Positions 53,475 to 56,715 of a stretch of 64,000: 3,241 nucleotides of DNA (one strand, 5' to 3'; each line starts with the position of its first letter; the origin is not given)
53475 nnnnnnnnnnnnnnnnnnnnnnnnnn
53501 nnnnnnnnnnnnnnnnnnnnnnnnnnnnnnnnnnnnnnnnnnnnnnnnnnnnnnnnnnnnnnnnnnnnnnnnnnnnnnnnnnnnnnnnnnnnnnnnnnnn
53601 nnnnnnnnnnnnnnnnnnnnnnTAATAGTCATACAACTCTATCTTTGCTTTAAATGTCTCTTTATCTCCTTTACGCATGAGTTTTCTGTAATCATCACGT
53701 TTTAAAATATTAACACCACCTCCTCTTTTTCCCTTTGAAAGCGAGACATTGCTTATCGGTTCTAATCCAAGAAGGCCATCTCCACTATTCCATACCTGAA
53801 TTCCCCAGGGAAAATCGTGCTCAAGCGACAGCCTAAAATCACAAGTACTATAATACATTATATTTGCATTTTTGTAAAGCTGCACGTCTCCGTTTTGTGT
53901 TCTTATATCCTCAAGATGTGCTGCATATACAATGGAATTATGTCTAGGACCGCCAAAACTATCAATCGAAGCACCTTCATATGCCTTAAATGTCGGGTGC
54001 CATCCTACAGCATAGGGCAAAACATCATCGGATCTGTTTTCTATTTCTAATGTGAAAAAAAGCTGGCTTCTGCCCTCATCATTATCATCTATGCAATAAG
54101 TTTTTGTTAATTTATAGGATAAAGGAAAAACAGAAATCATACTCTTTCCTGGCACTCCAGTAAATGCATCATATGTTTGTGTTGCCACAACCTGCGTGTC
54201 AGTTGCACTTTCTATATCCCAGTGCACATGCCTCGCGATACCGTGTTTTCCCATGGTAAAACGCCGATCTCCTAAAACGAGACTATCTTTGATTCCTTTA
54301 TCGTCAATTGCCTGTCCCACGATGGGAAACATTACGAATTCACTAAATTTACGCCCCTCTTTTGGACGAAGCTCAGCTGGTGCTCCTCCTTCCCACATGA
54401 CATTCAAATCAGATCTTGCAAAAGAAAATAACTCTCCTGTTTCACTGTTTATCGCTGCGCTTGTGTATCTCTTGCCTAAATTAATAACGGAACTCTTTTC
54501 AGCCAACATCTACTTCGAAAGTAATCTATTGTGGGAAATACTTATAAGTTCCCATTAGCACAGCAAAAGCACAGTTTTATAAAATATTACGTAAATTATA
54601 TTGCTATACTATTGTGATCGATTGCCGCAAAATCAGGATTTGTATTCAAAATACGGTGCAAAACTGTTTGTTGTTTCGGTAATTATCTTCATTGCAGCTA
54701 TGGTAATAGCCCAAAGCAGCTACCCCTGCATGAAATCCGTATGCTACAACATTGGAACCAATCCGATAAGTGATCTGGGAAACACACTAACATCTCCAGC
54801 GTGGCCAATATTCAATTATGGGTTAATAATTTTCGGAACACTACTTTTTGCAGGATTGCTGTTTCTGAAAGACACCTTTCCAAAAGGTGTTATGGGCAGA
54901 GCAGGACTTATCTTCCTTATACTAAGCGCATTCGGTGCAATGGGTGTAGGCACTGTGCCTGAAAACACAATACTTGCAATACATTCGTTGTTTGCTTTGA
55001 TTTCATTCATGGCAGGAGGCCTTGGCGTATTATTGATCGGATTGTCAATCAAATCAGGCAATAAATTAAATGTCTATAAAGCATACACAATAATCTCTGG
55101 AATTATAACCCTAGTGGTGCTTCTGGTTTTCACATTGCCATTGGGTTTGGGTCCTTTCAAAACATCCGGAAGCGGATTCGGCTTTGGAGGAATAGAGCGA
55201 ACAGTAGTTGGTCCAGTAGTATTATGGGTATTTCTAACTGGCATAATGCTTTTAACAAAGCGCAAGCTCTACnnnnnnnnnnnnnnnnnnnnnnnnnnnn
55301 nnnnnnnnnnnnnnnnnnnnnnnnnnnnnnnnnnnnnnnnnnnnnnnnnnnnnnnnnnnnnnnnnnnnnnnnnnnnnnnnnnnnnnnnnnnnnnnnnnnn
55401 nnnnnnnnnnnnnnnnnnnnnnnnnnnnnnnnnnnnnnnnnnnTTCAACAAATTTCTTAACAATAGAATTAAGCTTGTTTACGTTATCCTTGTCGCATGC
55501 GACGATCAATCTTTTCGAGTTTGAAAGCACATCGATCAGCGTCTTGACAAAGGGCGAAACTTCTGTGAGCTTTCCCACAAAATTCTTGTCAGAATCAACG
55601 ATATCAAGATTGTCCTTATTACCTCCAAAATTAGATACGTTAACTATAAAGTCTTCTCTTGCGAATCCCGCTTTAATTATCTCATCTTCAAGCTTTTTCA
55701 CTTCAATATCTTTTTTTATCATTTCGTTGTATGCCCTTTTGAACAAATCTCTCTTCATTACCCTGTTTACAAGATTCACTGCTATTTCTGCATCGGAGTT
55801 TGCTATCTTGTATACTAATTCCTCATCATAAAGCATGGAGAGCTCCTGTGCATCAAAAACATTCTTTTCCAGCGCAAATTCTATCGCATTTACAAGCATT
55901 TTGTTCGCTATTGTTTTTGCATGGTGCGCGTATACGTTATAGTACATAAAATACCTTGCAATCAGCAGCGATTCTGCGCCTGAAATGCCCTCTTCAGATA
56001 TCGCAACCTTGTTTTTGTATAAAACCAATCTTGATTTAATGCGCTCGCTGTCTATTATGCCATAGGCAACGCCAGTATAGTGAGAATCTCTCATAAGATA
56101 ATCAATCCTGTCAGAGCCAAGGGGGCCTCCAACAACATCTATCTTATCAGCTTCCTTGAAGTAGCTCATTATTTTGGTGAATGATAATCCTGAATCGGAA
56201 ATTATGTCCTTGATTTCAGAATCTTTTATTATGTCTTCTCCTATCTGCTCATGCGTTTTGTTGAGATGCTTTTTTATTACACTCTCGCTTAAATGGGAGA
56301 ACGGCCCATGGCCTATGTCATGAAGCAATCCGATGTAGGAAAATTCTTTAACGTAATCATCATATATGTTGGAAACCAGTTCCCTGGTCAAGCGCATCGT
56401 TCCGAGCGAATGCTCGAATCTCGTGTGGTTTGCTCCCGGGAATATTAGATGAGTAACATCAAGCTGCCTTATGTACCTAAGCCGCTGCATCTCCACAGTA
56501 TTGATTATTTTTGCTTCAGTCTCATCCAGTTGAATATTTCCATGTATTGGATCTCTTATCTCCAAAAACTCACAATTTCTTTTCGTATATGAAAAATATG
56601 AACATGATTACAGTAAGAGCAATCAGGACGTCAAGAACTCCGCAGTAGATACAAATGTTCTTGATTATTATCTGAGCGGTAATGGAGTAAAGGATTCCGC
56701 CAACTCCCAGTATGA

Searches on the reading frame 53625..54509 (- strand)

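Call 21: search_protein_families(library=pfam, proteins=[window:53625-54509:-], max_evalue=0.01)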
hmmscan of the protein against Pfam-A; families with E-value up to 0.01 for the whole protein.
window:53625-54509:- (295 aa): 1 family
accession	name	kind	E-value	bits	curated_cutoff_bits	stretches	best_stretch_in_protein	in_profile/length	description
PF01263.26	Aldose_epim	-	4e-06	26.9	27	1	88-176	86-163/299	Aldose 1-epimerase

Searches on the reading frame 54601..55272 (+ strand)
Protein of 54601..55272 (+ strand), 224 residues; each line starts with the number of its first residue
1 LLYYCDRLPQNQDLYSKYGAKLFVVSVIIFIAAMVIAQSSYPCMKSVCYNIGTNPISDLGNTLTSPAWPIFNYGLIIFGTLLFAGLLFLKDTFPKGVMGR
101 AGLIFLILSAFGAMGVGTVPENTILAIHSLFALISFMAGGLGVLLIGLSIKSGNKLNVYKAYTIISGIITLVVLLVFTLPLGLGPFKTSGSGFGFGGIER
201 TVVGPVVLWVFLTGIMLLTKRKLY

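Call 21: search_protein_families(library=pfam, proteins=[window:54601-55272:+], max_evalue=0.01)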
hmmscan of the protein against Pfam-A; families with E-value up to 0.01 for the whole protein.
window:54601-55272:+ (224 aa): 2 families
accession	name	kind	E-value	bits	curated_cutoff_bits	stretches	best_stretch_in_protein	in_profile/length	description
PF06197.19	DUF998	-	4.2e-16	59.6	30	1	24-215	1-183/184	Protein of unknown function (DUF998)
PF10277.15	Frag1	-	5e-05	23.4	30.3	1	25-177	14-179/220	Frag1/DRAM/Sfk1 family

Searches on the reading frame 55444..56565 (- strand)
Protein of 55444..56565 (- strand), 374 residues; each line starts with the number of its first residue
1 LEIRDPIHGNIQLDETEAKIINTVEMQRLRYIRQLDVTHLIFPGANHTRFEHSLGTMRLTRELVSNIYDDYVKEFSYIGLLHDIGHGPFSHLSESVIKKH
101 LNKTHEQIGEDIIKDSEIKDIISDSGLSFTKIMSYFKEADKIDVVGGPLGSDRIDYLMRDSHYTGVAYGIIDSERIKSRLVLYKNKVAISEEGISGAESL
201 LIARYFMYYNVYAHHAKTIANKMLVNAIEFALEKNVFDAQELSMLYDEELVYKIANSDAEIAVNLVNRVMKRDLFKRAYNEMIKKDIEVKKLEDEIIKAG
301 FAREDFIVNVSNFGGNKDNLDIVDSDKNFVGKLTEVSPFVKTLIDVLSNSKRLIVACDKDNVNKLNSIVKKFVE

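Call 21: search_protein_families(library=pfam, proteins=[window:55444-56565:-], max_evalue=0.01)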
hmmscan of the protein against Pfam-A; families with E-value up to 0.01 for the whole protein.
window:55444-56565:- (374 aa): 2 families
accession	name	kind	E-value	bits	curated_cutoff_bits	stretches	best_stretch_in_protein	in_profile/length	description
PF19276.4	HD_assoc_2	-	2.2e-32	112.8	23.1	1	171-372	1-210/222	HD associated region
PF01966.28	HD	-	8.1e-10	39.4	22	1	49-120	1-73/116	HD domain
